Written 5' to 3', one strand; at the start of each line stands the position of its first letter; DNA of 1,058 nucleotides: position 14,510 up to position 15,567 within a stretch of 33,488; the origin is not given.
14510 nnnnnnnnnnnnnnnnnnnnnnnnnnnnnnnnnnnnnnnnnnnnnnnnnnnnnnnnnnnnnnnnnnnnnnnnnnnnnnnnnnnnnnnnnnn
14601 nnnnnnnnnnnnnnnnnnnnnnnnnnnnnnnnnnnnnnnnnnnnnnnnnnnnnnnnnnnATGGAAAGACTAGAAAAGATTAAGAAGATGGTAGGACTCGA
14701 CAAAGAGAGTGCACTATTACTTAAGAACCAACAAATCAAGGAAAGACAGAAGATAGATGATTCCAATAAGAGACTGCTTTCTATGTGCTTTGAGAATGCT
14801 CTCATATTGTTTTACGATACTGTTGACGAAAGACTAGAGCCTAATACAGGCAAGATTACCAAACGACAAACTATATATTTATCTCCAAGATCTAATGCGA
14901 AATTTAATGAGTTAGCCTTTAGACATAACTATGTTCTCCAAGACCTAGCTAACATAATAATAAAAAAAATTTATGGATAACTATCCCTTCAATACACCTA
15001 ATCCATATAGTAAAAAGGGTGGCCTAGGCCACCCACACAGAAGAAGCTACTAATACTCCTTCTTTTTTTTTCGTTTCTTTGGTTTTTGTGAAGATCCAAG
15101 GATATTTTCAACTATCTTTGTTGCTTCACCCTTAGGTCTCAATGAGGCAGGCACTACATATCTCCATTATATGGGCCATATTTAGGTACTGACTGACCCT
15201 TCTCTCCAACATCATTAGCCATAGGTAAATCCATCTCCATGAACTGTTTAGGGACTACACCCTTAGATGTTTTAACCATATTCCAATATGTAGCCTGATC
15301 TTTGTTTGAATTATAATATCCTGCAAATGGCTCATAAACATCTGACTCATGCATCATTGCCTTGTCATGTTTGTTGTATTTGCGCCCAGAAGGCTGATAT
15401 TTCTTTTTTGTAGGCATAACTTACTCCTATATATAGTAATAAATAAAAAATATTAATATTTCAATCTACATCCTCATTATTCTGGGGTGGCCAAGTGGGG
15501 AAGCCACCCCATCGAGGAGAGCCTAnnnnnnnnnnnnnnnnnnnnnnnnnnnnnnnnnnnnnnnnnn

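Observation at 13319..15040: Counter-oriented 1.7-kb accessory island between portal and scaffold: small membrane proteins plus two RHH proteins (immI/sie-like)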

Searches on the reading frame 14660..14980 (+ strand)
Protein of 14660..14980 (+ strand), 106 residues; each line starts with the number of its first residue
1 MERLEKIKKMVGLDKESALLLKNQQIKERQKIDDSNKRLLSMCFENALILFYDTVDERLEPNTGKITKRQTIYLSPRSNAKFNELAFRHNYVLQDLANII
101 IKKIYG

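Call 9: search_protein_families(library=pfam, max_evalue=1, proteins=[window:14660-14980:+])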
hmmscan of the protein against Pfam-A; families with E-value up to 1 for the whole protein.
window:14660-14980:+ (106 aa): 0 families

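Call 10: search_protein_families(library=phrogs, max_evalue=1, proteins=[window:14660-14980:+])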
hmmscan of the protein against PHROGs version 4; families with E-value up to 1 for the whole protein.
window:14660-14980:+ (106 aa): 2 families
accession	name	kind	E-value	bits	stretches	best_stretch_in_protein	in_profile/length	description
phrog_32778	-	unknown function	0.23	12.4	1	6-90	100-179/180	-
phrog_2824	-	head and packaging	0.5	9.2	1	23-80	160-217/1151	virion structural protein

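Call 23: search_solved_structures(query=A1, max_evalue=10, show_alignments=3)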
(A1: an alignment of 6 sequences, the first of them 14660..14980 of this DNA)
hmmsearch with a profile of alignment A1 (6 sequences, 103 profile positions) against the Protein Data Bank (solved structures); distinct sequences matched with E-value up to 10: 4.
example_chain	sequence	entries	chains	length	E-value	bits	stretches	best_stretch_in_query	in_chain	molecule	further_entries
1xvs_A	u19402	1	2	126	0.096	16.1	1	65-96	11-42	Protein apaG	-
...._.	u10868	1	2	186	1.4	12.4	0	33-56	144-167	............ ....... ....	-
1viv_A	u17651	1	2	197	1.6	12.2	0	33-56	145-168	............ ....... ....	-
9l5s_Z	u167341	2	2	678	2.4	11.6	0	51-85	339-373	Putative pre-mRNA splicing protein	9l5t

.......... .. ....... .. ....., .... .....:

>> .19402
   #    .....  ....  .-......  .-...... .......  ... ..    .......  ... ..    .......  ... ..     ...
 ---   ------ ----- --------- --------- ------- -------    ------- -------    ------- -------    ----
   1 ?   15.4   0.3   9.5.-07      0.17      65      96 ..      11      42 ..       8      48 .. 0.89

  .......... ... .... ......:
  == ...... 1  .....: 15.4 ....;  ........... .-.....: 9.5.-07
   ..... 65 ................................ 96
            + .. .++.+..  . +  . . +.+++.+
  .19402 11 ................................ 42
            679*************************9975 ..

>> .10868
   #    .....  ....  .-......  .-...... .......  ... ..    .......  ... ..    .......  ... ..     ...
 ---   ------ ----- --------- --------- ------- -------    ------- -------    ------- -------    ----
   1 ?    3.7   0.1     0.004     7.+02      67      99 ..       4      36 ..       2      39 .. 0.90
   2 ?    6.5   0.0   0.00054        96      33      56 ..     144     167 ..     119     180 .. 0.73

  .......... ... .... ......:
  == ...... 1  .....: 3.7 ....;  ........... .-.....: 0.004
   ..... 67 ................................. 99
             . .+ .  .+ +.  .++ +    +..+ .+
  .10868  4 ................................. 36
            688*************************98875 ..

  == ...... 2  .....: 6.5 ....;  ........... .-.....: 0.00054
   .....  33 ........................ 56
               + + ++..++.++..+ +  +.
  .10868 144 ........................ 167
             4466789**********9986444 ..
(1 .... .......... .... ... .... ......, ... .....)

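Call 26: find_homologous_proteins(query=A1, max_evalue=0.01)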
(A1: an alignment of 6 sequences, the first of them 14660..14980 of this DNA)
Query A1 (6 sequences) (106 aa, profile of the alignment): 12 proteins with E <= 0.01 among 2200 candidates.
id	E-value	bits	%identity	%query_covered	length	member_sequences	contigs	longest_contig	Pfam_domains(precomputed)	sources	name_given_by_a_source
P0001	4.0e-46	173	83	97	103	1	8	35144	-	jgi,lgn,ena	-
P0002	1.5e-44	168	100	100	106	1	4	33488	-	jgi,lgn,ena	-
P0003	2.5e-43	164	78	97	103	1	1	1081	-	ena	-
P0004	3.1e-41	158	44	93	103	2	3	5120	-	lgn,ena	-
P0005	3.1e-41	158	49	94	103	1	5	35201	-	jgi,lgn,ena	-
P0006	1.6e-40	155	47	96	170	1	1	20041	-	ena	-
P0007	1.9e-38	149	60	95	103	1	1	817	-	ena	-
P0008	4.6e-32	128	49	92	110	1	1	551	-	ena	-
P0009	6.2e-32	128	53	97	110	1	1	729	-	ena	-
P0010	2.3e-31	126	48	96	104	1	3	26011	-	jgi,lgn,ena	-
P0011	2.2e-30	123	39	95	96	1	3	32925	-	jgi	-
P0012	1.2e-27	114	44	97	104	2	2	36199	-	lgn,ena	-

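Call 42: predict_structure(alignment_id=A4)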
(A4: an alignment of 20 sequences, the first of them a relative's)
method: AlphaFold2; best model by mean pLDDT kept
length: 170 residues; sequences in the alignment: 20
mean_pLDDT: 86.0   pTM: 0.63
mean pLDDT of the five models: 86.0, 85.0, 84.7, 83.5, 83.3
residues with pLDDT >= 90: 92; 70-90: 57; 50-70: 17; < 50: 4
segments of 3 or more residues with pLDDT < 50: 61-63
pLDDT, mean of each block of 10 residues (from residue 1): 70 80 72 78 79 61 70 97 96 88 96 97 94 97 98 98 90
secondary structure, 60 per line:
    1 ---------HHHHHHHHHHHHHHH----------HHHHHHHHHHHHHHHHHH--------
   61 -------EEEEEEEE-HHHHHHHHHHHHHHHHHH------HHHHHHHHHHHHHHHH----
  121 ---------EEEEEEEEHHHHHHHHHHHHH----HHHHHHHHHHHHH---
elements in order: H10-24 H35-52 E68-75 H77-94 H101-116 E130-137 H138-150 H155-167

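Call 47: fold_search(model_id=the predicted structure, library=pdb)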
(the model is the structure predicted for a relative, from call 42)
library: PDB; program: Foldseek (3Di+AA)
matches with E <= 10: 40; with E <= 0.001: 0
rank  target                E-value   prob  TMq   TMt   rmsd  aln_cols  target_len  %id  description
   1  9f0z_E                1.2e-02  1.00  0.45  0.65   3.0       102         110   14  CryoEM structure of the F plasmid relaxosome with truncated TraI1-863 in its TE mode, derived from the ss-27_+8ds+9_+1 (released 2025-06-04)
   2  9f10_E                1.8e-02  1.00  0.45  0.64   3.0       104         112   13  CryoEM structure of the F plasmid relaxosome with TraI in its TE mode, without accessory protein TraM. Derived from th (released 2025-06-04)
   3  9f0x_E                2.1e-02  1.00  0.45  0.65   3.0       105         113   14  CryoEM structure of the F plasmid relaxosome in its pre-initiation state, derived from the ds-27_+143-R Locally-refine (released 2025-06-04)
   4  9f12_E                2.5e-02  1.00  0.42  0.62   3.3       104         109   15  CryoEM structure of the F plasmid relaxosome with oriT DNA ss-27_-3ds-2_+143 and TraI its TE mode, derived from ss-27_ (released 2025-06-04)
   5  9f0y_E                3.9e-02  1.00  0.44  0.65   3.0       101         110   14  CryoEM structure of the F plasmid relaxosome with TraI in its TE mode, derived from the ss-27_+8ds+9_+143-R Locally-re (released 2025-06-04)
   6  9f0y_F                3.9e-02  0.99  0.40  0.54   3.7        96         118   16  CryoEM structure of the F plasmid relaxosome with TraI in its TE mode, derived from the ss-27_+8ds+9_+143-R Locally-re (released 2025-06-04)
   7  9f0z_G                7.3e-02  0.98  0.39  0.57   3.4        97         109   15  CryoEM structure of the F plasmid relaxosome with truncated TraI1-863 in its TE mode, derived from the ss-27_+8ds+9_+1 (released 2025-06-04)
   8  9f0y_G                1.1e-01  0.98  0.41  0.62   3.3        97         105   14  CryoEM structure of the F plasmid relaxosome with TraI in its TE mode, derived from the ss-27_+8ds+9_+143-R Locally-re (released 2025-06-04)
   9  9f0x_F                1.9e-01  0.92  0.39  0.53   3.6       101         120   13  CryoEM structure of the F plasmid relaxosome in its pre-initiation state, derived from the ds-27_+143-R Locally-refine (released 2025-06-04)
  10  9f11_G                2.5e-01  0.77  0.36  0.53   3.9       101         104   15  CryoEM structure of the F plasmid relaxosome with oriT DNA ss-27_+3ds+4_+143 and TraI its TE mode, derived from ss-27_ (released 2025-06-04)
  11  9f0x_G                6.1e-01  0.91  0.44  0.70   3.1       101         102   14  CryoEM structure of the F plasmid relaxosome in its pre-initiation state, derived from the ds-27_+143-R Locally-refine (released 2025-06-04)
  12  4lrv_M                1.0e+00  0.47  0.38  0.56   3.9       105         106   12  Crystal structure of DndE from Escherichia coli B7A involved in DNA phosphorothioation modification (released 2013-08-28)
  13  4lrv_G                1.1e+00  0.09  0.21  0.29   9.7       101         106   12  Crystal structure of DndE from Escherichia coli B7A involved in DNA phosphorothioation modification (released 2013-08-28)
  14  8qzs_S                1.9e+00  0.03  0.12  0.12  27.1       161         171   11  Cryo-EM structure of the cross-exon B-like complex (released 2024-05-22)
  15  4lrv_K                2.1e+00  0.23  0.36  0.52   4.0       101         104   13  Crystal structure of DndE from Escherichia coli B7A involved in DNA phosphorothioation modification (released 2013-08-28)
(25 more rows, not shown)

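Call 48: find_encoding_contigs(protein=P0002, flank=10000, max_places=4)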
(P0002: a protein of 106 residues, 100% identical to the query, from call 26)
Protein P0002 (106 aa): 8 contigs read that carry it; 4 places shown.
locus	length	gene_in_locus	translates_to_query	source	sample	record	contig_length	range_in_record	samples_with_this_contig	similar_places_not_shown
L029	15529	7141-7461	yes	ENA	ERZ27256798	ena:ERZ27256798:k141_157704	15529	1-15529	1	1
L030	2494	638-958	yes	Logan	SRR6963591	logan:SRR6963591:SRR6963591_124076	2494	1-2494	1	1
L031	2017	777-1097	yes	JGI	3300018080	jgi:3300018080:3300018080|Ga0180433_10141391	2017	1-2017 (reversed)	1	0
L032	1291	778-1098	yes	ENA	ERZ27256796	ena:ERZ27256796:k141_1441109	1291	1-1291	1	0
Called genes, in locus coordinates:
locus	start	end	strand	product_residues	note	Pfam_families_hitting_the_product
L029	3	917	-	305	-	?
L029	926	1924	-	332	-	-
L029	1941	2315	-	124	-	-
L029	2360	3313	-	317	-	PF23891:DUF7243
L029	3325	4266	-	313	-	-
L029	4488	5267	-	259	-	-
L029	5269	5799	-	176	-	-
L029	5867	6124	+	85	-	-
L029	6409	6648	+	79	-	-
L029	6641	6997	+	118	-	-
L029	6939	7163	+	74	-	-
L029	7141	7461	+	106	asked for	-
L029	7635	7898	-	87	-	-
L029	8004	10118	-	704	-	PF16510:P22_portal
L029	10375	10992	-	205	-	-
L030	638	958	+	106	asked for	-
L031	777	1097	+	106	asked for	-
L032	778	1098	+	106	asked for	-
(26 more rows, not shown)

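Call 56: search_protein_families(library=padloc, max_evalue=1, proteins=[window:14660-14980:+])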
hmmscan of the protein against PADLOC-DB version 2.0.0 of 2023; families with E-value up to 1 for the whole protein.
window:14660-14980:+ (106 aa): 1 family
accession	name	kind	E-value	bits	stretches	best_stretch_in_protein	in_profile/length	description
PDLC03837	DolA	-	0.0054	14.8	1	81-99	174-192/258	-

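Call 78: find_encoding_contigs(protein=P0012, flank=6000, max_places=2)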
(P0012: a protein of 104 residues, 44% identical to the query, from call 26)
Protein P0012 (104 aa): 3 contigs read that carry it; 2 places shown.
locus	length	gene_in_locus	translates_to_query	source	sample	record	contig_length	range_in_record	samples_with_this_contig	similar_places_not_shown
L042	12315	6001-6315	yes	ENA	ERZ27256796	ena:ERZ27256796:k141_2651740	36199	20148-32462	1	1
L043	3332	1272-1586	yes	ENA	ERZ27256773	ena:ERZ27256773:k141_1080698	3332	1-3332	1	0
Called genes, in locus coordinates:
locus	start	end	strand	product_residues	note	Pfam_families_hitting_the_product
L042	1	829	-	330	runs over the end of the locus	-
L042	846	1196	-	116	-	-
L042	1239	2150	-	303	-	-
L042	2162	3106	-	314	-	PF25209:Phage_capsid_4 (weak)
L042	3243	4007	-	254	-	-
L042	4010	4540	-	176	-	-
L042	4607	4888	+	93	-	-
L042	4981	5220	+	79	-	-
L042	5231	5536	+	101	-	-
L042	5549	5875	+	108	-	-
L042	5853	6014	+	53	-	-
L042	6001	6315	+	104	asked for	-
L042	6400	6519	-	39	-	-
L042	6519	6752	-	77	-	-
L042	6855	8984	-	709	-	PF16510:P22_portal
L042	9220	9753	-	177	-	-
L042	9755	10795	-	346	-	PF05869:Dam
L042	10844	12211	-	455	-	PF03237:Terminase_6N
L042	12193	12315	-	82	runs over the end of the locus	-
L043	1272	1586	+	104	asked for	-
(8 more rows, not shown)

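Call 89: search_protein_families(library=pfam, max_evalue=1, proteins=[L042:5549-5875:+, P0006])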
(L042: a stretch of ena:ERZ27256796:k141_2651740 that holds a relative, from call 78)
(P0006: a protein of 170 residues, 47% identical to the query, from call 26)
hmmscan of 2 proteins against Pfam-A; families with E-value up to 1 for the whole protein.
L042:5549-5875:+ (108 aa): 5 families
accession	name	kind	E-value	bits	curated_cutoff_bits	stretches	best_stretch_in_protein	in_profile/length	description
PF18502.6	Mrpl_C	-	0.0084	16.8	25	1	56-100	27-72/111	54S ribosomal protein L8 C-terminal domain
PF05049.19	IIGP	-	0.057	12.9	24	1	21-98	233-309/375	Interferon-inducible GTPase (IIGP)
PF13012.11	MitMem_reg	-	0.08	13.3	26.6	1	58-105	18-60/113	Maintenance of mitochondrial structure and function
PF18121.7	TFA2_Winged_2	-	0.12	12.5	26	1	61-88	21-48/60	TFA2 Winged helix domain 2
PF02906.19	Fe_hyd_lg_C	-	0.13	12.3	22.1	1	4-84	84-168/245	Iron only hydrogenase large subunit, C-terminal domain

P0006 (170 aa): 1 family
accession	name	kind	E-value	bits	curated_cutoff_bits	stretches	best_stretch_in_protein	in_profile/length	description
PF17104.11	YBL010C_LAA2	-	0.03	14.8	24.7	1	91-147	59-116/292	YBL010C/LAA2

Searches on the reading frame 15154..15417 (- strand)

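Call 9: search_protein_families(library=pfam, max_evalue=1, proteins=[window:15154-15417:-])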
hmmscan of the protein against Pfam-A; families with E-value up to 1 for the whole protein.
window:15154-15417:- (87 aa): 0 families

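Call 10: search_protein_families(library=phrogs, max_evalue=1, proteins=[window:15154-15417:-])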
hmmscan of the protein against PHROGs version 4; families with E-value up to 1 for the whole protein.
window:15154-15417:- (87 aa): 1 family
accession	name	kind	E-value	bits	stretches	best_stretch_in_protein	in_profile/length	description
phrog_25626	-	unknown function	0.025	15.8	1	15-52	78-115/130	-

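Call 56: search_protein_families(library=padloc, max_evalue=1, proteins=[window:15154-15417:-])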
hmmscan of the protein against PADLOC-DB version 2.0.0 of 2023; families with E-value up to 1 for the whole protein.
window:15154-15417:- (87 aa): 0 families
